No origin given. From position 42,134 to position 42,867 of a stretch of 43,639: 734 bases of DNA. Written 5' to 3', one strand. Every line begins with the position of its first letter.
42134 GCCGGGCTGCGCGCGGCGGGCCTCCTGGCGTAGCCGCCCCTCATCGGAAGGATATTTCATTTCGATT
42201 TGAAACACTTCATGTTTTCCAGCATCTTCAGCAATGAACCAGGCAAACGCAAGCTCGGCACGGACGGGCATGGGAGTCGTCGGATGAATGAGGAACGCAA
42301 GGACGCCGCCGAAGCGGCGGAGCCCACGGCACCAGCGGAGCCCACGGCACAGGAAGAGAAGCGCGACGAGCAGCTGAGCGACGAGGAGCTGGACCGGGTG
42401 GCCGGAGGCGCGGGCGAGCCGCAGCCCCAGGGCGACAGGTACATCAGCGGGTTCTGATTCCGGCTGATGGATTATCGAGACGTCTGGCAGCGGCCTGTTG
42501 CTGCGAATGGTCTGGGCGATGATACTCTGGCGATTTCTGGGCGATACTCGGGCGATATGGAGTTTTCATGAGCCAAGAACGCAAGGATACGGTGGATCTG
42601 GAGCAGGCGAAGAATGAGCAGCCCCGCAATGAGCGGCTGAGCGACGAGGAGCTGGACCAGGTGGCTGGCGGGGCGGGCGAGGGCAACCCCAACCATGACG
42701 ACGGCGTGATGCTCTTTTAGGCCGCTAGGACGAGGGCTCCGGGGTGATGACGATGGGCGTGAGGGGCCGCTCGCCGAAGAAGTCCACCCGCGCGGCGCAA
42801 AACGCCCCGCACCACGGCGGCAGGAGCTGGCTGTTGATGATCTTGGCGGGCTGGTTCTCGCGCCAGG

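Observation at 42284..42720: Two tandem paralogous double-glycine-leader peptides with Cys-free 15-aa cores (one invisible to the ORF track)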

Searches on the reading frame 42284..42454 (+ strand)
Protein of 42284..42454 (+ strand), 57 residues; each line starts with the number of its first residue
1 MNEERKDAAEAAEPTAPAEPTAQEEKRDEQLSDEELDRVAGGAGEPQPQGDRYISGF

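Call 4: search_protein_families(library=pfam, proteins=[window:42284-42454:+], max_evalue=10)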
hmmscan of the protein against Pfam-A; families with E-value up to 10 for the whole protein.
seq(57 aa): 2 families
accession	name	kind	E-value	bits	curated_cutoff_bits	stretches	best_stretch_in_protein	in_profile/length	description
PF19159.5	DUF5841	-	0.0073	17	25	1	29-50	10-30/48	Family of unknown function (DUF5841)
PF04604.19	L_biotic_typeA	-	0.14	12.5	21.7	1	29-44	13-27/50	Type-A lantibiotic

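Call 5: search_protein_families(library=ncbifam, proteins=[window:42284-42454:+], max_evalue=10)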
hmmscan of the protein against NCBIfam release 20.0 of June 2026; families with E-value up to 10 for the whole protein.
seq(57 aa): 5 families
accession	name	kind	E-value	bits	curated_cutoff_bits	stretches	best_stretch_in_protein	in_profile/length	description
NF038167.1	cyan_ocin_like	subfamily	0.008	16.3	32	1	31-44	11-24/72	CTB family bacteriocin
TIGR03798.1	leader_Nif11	subfamily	0.024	14.9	32.3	1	24-42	53-68/68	Nif11-like leader peptide family RiPP precursor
TIGR03793.1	leader_NHLP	domain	0.024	14.5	50.9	1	25-42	63-77/77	NHLP leader peptide family RiPP precursor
NF040664.1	HEC_x9_TCC_lant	equivalog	0.28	11.4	46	1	30-44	2-16/39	lacticin 481 family lantibiotic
TIGR03898.1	lanti_MRSA_kill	subfamily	1.5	8.8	23.5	1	8-42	14-44/44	mersacidin/lichenicidin family type 2 lantibiotic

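Call 7: find_encoding_contigs(protein=window:42284-42454:+, flank=10000, max_places=6)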
Protein seq(57 aa) (57 aa): 1 contig read that carries it; 1 place shown.
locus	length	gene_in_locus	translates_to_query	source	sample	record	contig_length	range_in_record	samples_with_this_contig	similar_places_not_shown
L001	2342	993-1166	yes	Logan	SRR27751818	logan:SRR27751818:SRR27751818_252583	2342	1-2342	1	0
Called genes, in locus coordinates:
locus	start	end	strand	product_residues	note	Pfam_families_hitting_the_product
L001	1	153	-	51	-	?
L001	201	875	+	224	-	PF00702:Hydrolase, PF12710:HAD (faint), PF13419:HAD_2, PF13242:Hydrolase_like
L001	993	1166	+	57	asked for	-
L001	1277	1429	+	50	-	-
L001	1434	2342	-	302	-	?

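Call 9: find_homologous_proteins(query=A1, max_evalue=0.01)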
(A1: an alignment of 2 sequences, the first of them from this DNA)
Query A1 (2 sequences) (57 aa, profile of the alignment): 4 proteins with E <= 0.01 among 146 candidates.
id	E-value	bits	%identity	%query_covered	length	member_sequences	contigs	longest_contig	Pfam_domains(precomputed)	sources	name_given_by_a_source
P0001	2.2e-31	126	100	100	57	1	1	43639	-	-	-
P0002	3.4e-28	115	89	100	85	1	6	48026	-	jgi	jgi:hypothetical protein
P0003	5.7e-26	108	47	100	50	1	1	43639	-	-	-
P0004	6.5e-18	82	49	100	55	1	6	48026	-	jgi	jgi:hypothetical protein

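Call 11: find_encoding_contigs(protein=P0004, flank=10000, max_places=6)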
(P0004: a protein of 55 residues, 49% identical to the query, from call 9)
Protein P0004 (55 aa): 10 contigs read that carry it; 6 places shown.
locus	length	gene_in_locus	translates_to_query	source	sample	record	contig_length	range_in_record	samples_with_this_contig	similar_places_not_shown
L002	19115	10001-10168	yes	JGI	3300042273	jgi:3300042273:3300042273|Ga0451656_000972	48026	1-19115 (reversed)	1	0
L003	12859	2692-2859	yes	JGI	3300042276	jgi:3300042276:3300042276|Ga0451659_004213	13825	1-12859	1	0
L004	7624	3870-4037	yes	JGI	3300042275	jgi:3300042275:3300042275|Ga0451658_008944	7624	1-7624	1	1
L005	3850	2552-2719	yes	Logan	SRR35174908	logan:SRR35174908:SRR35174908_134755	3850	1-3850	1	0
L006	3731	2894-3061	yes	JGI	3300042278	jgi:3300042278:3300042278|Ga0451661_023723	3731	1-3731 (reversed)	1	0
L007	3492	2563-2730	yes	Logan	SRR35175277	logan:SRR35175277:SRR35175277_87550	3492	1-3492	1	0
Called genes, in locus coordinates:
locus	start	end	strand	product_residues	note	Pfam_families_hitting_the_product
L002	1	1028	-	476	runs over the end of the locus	PF00512:HisKA, PF02518:HATPase_c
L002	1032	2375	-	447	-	PF00342:PGI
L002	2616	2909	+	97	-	-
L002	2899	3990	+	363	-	-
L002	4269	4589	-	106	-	-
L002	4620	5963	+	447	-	PF03951:Gln-synt_N, PF00120:Gln-synt_C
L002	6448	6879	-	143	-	PF01638:HxlR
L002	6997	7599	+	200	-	PF02525:Flavodoxin_2 (weak), PF03358:FMN_red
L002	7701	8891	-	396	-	PF01266:DAO (faint), PF01494:FAD_binding_3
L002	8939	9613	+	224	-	PF00702:Hydrolase, PF12710:HAD (weak), PF13419:HAD_2, PF13242:Hydrolase_like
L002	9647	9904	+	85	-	-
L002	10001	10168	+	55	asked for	-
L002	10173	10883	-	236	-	PF01209:Ubie_methyltran (weak), PF13489:Methyltransf_23, PF07021:MetW, PF13847:Methyltransf_31, PF08241:Methyltransf_11, PF08242:Methyltransf_12, PF13649:Methyltransf_25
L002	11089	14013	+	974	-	PF00675:Peptidase_M16 (faint), PF05193:Peptidase_M16_C, PF08367:M16C_assoc, PF22516:PreP_C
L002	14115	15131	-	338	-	PF01590:GAF, PF13185:GAF_2, PF13492:GAF_3, PF00990:GGDEF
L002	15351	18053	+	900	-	PF02629:CoA_binding, PF13380:CoA_binding_2, PF13607:Succ_CoA_lig, PF13549:ATP-grasp_5, PF00583:Acetyltransf_1, PF13302:Acetyltransf_3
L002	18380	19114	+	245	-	?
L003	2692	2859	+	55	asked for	-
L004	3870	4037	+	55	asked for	-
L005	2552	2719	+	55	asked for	-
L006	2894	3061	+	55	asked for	-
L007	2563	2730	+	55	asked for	-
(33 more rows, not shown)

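Call 15: find_related_loci(query=A2, collection=genome_contigs, flank=10000)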
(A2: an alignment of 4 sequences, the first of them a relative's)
Query A2 (57 aa) in genome_contigs; peptide patterns used: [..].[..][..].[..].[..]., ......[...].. (x = any residue, [..] = any of these).
183 stretches matched a pattern; 9 encode a relative of the query (tblastn E <= 1e-3); 9 distinct loci.
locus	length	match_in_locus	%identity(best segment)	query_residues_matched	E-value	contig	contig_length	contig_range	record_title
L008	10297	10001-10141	46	11-54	2e-6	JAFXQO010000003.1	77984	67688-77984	MAG: Clostridia bacterium isolate RGIG6655 Sheep_Rumen-1__c75741, whole genome shotgun sequence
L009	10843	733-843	49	10-46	1e-5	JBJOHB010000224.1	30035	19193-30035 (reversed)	MAG: Cyanobacteriota bacterium isolate sharkriverslough_2019_sw_WHONDRS-S19S_0042_B_bin.28 scaffold_544754, whole genome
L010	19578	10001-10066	68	21-42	2e-5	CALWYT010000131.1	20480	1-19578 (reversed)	MAG: uncultured Oscillospiraceae bacterium isolate E37__bin91 genome assembly, contig: E37__k127_3597021, whole genome s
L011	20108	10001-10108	53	5-40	2e-5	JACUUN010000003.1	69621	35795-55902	MAG: Coriobacteriia bacterium isolate Kmv32 NODE_128_length_69621_cov_8.693687, whole genome shotgun sequence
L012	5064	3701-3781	59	17-42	2e-5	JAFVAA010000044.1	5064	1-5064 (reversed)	MAG: Lachnospiraceae bacterium isolate RGIG4981 Roe_deer_Rumen-5__c31302, whole genome shotgun sequence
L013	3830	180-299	45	3-42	3e-5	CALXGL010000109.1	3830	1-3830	MAG: uncultured Oscillospiraceae bacterium isolate E12__bin106 genome assembly, contig: E12__k127_5784076, whole genome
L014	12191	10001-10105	46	21-55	3e-5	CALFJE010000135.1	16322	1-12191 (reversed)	MAG TPA_asm: uncultured Selenomonadales bacterium isolate ERR1278105_bin.27_CONCOCT_v1.1_MAG genome assembly, contig: ER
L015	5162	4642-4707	68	21-42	7e-5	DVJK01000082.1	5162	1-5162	MAG TPA_asm: Candidatus Scatomorpha merdipullorum isolate ChiHjej10B9-9673 ChiHjej10B9M5__C98920_L5162_SRR6323298, whole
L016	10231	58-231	36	1-57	7e-5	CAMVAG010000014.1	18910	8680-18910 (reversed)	MAG TPA_asm: uncultured Selenomonadales bacterium isolate SRR8387719_bin.48_metaWRAP_v1.3_MAG genome assembly, contig: E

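Call 18: search_protein_families(library=pfam, proteins=[L002:11089-14013:+, L002:15351-18053:+, L002:14115-15131:-, L002:18380-19114:+], max_evalue=0.00001)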
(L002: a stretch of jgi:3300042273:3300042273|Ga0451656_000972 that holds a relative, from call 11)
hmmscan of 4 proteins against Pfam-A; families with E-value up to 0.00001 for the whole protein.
L002:11089-14013:+ (974 aa): 3 families
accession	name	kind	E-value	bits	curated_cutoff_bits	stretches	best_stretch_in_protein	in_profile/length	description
PF08367.16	M16C_assoc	-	1.5e-63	214.8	25.3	1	456-711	1-252/252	Peptidase M16C associated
PF22516.1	PreP_C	-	5.5e-44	150.3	27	1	787-956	3-171/173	PreP C-terminal domain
PF05193.26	Peptidase_M16_C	-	2.1e-23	83.5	23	1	202-380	1-180/181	Peptidase M16 inactive domain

L002:15351-18053:+ (900 aa): 6 families
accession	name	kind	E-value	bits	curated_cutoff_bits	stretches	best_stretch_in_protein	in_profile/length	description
PF13549.11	ATP-grasp_5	-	1.9e-79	266.5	27.6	1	485-706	2-221/221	ATP-grasp domain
PF13607.11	Succ_CoA_lig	-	3.3e-40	137.5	27.4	1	156-295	1-138/138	Succinyl-CoA ligase like flavodoxin domain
PF13380.12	CoA_binding_2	-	1.2e-19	71.3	22.8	1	13-139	1-114/116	CoA binding domain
PF13302.13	Acetyltransf_3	-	3.1e-10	41.3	25.4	1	738-878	2-138/138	Acetyltransferase (GNAT) domain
PF00583.31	Acetyltransf_1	-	3.3e-08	34.2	20.7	1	775-877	16-116/116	Acetyltransferase (GNAT) family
PF02629.25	CoA_binding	-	6.9e-08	33.6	22.3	1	11-98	2-92/97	CoA binding domain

L002:14115-15131:- (338 aa): 4 families
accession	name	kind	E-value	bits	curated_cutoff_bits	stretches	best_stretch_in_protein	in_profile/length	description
PF00990.26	GGDEF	-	7.2e-43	146.6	23.8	1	178-333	1-159/161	Diguanylate cyclase, GGDEF domain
PF13185.12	GAF_2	-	4.7e-16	59.7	28.6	1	31-163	4-135/136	GAF domain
PF01590.32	GAF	-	5.7e-11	43.5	22.4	1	33-162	4-132/133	GAF domain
PF13492.12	GAF_3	-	7.8e-09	36.5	27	1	34-163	5-127/129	GAF domain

L002:18380-19114:+ (245 aa): 1 family
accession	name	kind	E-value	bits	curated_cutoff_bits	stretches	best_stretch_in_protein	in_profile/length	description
PF05593.20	RHS_repeat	-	8.6e-06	26.5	22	0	17-56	2-37/38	RHS Repeat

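Call 19: search_protein_families(library=ncbifam, proteins=[L002:11089-14013:+, L002:15351-18053:+], max_evalue=0.00001)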
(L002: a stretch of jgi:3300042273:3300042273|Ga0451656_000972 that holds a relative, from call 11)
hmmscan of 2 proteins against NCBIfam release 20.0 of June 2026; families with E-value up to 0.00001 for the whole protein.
L002:11089-14013:+ (974 aa): 1 family
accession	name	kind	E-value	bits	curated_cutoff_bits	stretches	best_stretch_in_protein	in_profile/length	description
NF011681.0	PRK15101.1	equivalog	5e-06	24.8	765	1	54-137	80-161/961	pitrilysin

L002:15351-18053:+ (900 aa): 6 families
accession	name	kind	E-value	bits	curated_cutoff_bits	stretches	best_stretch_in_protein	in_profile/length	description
NF045493.1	HydDutCoALig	equivalog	3.4e-111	373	1300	1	8-692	5-682/698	4-hydroxybutyrate--CoA ligase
TIGR02717.1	AcCoA-syn-alpha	equivalog_domain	1.8e-108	363.1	567.15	1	6-453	1-446/447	acetate--CoA ligase alpha subunit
NF045494.1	AcCoALig_Archglob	equivalog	1.5e-91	307.8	1200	2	1-455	213-664/665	acetate--CoA ligase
NF045492.1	HydPropCoALig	equivalog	1.6e-82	278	1300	2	5-453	247-696/700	3-hydroxypropionate--CoA ligase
NF058543.1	ActPatMycb56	equivalog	7.5e-10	38.2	460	1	732-880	133-277/317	acetyltransferase Pat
TIGR01019.1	sucCoAalpha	subfamily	9.5e-06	25.2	353.2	0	123-240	110-229/286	succinate--CoA ligase subunit alpha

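Call 20: search_protein_representatives(alignment_id=A2)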
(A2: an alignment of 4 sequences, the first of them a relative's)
Query: 4 sequences, 55 profile positions. Proteins with E-value up to 0.001 (for the whole library): 13; up to 1e-10: 2; up to 1e-30: 0. The best 13 are listed.
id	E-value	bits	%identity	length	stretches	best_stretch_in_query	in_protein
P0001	6.4e-28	112.7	-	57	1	1-55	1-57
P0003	1.0e-25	105.7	-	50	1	1-55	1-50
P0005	6.6e-06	42.2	-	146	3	23-49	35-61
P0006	2.4e-05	40.4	-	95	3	26-46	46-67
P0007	2.7e-05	40.2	-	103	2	13-46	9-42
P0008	1.0e-04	38.4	-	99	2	27-43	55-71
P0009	1.6e-04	37.8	-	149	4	23-50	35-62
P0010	2.6e-04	37.1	-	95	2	20-41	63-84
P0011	3.8e-04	36.6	-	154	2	20-41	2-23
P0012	4.4e-04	36.4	-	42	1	10-47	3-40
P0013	6.8e-04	35.7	-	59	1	1-42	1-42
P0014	7.5e-04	35.6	-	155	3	29-46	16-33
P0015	8.7e-04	35.4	-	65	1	1-45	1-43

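Call 48: search_solved_structures(query=A2, max_evalue=10, show_alignments=3)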
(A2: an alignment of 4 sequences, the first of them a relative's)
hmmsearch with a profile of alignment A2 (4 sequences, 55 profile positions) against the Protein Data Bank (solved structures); distinct sequences matched with E-value up to 10: 20.
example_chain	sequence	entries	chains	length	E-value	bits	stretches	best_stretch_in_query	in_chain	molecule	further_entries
9zn4_A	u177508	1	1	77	0.21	14.9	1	18-40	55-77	Nif11 domain-containing protein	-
3lqv_P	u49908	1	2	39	0.25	14.7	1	23-36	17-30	Splicing factor 3B subunit 1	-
2f9j_P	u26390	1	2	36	0.26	14.6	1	23-36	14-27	Splicing factor 3B subunit 1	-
2f9d_P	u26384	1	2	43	0.3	14.4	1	23-36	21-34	Splicing factor 3B subunit 1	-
2fho_A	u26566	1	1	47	0.38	14.1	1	23-36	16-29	spliceosomal protein SF3b155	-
1w1l_A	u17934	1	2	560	0.42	14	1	24-38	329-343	VANILLYL-ALCOHOL OXIDASE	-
1w1k_A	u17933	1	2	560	0.43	13.9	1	24-38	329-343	VANILLYL-ALCOHOL OXIDASE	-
5mxj_A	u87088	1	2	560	0.43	13.9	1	24-38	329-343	Vanillyl-alcohol oxidase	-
1ahu_A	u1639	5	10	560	0.43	13.9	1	24-38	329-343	VANILLYL-ALCOHOL OXIDASE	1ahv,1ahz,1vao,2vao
1w1j_A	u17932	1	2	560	0.43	13.9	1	24-38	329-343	VANILLYL-ALCOHOL OXIDASE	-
5mxu_A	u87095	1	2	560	0.43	13.9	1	24-38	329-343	Vanillyl-alcohol oxidase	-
1e8f_A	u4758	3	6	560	0.43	13.9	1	24-38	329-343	VANILLYL-ALCOHOL OXIDASE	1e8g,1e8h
1qlt_A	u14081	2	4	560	0.43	13.9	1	24-38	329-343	VANILLYL-ALCOHOL OXIDASE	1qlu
1e0y_A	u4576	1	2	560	0.43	13.9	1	24-38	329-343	VANILLYL-ALCOHOL OXIDASE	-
1dzn_A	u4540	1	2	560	0.43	13.9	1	24-38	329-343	VANILLYL-ALCOHOL OXIDASE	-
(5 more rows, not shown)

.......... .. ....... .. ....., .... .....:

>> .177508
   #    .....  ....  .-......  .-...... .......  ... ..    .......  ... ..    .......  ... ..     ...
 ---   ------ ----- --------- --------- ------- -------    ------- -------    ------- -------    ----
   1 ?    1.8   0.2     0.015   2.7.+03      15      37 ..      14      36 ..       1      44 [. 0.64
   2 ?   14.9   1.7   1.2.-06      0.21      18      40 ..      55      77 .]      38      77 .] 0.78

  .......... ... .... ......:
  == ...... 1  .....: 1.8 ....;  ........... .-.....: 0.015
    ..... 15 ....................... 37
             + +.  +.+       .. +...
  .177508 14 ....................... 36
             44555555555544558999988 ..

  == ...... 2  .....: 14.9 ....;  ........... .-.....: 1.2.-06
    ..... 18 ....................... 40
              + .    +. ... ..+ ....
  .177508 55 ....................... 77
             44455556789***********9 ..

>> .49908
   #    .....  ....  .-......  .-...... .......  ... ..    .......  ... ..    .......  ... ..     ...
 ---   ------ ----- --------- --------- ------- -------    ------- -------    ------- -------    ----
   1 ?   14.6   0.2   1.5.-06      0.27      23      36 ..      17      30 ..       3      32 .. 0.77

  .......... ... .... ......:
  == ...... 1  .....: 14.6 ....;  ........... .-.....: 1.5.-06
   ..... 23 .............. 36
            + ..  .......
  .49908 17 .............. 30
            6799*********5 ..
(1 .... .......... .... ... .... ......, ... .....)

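Call 51: search_protein_families(library=pfam, proteins=[L008:7035-8846:-, L008:5883-7034:-, L010:5337-7451:+, L010:7448-9370:+, L010:17261-19396:+, L016:1457-2587:+, L016:2580-3635:+, L009:3192-6095:-], max_evalue=0.00001)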
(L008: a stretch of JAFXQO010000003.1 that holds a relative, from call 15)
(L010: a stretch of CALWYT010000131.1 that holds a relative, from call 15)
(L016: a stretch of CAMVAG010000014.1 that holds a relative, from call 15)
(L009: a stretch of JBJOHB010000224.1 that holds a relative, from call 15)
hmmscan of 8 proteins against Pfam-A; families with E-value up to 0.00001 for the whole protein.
L008:7035-8846:- (603 aa): 0 families

L008:5883-7034:- (383 aa): 0 families

L010:5337-7451:+ (704 aa): 5 families
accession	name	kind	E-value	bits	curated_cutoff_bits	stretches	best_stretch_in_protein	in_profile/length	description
PF03412.21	Peptidase_C39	-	2e-32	112.3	22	1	2-123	9-131/133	Peptidase C39 family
PF00005.33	ABC_tran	-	3.7e-31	109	25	1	488-636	2-137/137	ABC transporter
PF00664.28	ABC_membrane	-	1.5e-28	100.7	28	1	151-419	2-273/274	ABC transporter transmembrane region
PF13529.12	Peptidase_C39_2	-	5e-06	27.6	24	0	6-42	16-52/143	Peptidase_C39 like family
PF02463.25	SMC_N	-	9e-06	25.7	40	0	451-675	135-210/220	RecF/RecN/SMC N terminal domain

L010:7448-9370:+ (640 aa): 2 families
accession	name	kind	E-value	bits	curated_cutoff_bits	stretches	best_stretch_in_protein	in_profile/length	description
PF00005.33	ABC_tran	-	2.1e-10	41.8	25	1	511-553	1-43/137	ABC transporter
PF00664.28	ABC_membrane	-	2.9e-08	34.2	28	1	194-440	11-264/274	ABC transporter transmembrane region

L010:17261-19396:+ (711 aa): 10 families
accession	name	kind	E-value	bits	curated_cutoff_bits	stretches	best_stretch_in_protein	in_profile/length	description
PF00724.26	Oxidored_FMN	-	3.7e-42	145.2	27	1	59-401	4-340/342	NADH:flavin oxidoreductase / NADH oxidase family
PF07992.20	Pyr_redox_2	-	6.2e-33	114.9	26.1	2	447-688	2-254/291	Pyridine nucleotide-disulphide oxidoreductase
PF00070.33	Pyr_redox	-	1.8e-17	64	22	1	571-644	1-70/82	Pyridine nucleotide-disulphide oxidoreductase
PF01266.30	DAO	-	3.3e-14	53.6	27.9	0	572-602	2-31/353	FAD dependent oxidoreductase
PF13450.12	NAD_binding_8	-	5.1e-14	52.7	21.9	1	450-502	1-55/68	NAD(P)-binding Rossmann-like domain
PF13738.12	Pyr_redox_3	-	4e-11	43.1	30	1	531-676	126-275/305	Pyridine nucleotide-disulphide oxidoreductase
PF12831.13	FAD_oxidored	-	2.2e-09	37.6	27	1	448-494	2-48/416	FAD dependent oxidoreductase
PF01134.28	GIDA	-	7.5e-08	32.3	22.1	0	447-481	1-36/391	Glucose inhibited division protein A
PF01262.27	AlaDh_PNT_C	-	1e-07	32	23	0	444-479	27-62/214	Alanine dehydrogenase/PNT, C-terminal domain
PF00890.30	FAD_binding_2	-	5.7e-07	29.5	20.4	0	448-487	2-41/414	FAD binding domain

L016:1457-2587:+ (376 aa): 3 families
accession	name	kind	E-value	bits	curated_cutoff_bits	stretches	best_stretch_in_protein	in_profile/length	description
PF15609.12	PRTase_2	-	1.5e-43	149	28.8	1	29-190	8-172/188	Phosphoribosyl transferase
PF12500.13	TRSP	-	5.2e-18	65.6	25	1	261-363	26-128/128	TRSP domain C terminus to PRTase_2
PF24390.1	PRTase-CE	-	8.9e-07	29.5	27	1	95-231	64-205/253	PRTase-CE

L016:2580-3635:+ (351 aa): 2 families
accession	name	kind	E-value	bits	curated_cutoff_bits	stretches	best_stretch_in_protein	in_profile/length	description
PF11202.14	StiP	-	3.2e-103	344.7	28.7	1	6-249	1-244/245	Tellurite-like stress resistance cysteine protease StiP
PF15608.11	PELOTA_1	-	1.5e-31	108.4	25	1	268-346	2-80/81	PELOTA RNA binding domain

L009:3192-6095:- (967 aa): 1 family
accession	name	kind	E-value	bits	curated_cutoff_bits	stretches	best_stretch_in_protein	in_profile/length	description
PF05272.17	VapE-like_dom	-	4.1e-59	200.1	25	1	531-738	10-216/217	Virulence-associated protein E-like domain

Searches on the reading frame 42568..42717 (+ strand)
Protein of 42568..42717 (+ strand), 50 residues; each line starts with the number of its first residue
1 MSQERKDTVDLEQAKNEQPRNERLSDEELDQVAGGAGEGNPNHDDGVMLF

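Call 4: search_protein_families(library=pfam, proteins=[window:42568-42717:+], max_evalue=10)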
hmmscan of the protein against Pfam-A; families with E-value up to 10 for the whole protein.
seq(50 aa): 2 families
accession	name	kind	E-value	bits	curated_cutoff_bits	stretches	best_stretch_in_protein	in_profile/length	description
PF04604.19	L_biotic_typeA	-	0.0069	16.7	21.7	1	22-39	13-29/50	Type-A lantibiotic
PF08920.15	SF3b1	-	0.18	12.7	25.1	1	14-32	66-84/130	Splicing factor 3B subunit 1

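Call 5: search_protein_families(library=ncbifam, proteins=[window:42568-42717:+], max_evalue=10)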
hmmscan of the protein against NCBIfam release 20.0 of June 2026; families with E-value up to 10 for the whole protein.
seq(50 aa): 6 families
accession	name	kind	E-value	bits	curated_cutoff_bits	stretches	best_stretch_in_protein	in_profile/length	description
TIGR04495.1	RiPP_XyeA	equivalog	0.00044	20.4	33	1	5-35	10-38/50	XyeA family cyclophane-containing RiPP triceptide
TIGR03798.1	leader_Nif11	subfamily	0.0013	18.9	32.3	1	8-35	45-68/68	Nif11-like leader peptide family RiPP precursor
NF038167.1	cyan_ocin_like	subfamily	0.006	16.7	32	1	24-38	11-25/72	CTB family bacteriocin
NF040664.1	HEC_x9_TCC_lant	equivalog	0.025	14.7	46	1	24-39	3-18/39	lacticin 481 family lantibiotic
TIGR03793.1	leader_NHLP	domain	0.036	13.9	50.9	1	20-35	63-77/77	NHLP leader peptide family RiPP precursor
TIGR01847.1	bacteriocin_sig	domain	0.1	13.3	15.7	1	23-35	3-15/15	bacteriocin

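Call 6: find_encoding_contigs(protein=window:42568-42717:+, flank=10000, max_places=6)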
Protein seq(50 aa) (50 aa): 1 contig read that carries it; 1 place shown.
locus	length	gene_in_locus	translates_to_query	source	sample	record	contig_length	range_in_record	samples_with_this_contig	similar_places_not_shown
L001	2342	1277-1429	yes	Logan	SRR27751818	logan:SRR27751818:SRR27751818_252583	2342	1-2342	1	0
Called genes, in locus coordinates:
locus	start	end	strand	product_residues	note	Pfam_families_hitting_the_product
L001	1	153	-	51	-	?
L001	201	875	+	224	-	PF00702:Hydrolase, PF12710:HAD (faint), PF13419:HAD_2, PF13242:Hydrolase_like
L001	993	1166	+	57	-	-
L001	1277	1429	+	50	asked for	-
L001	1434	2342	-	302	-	?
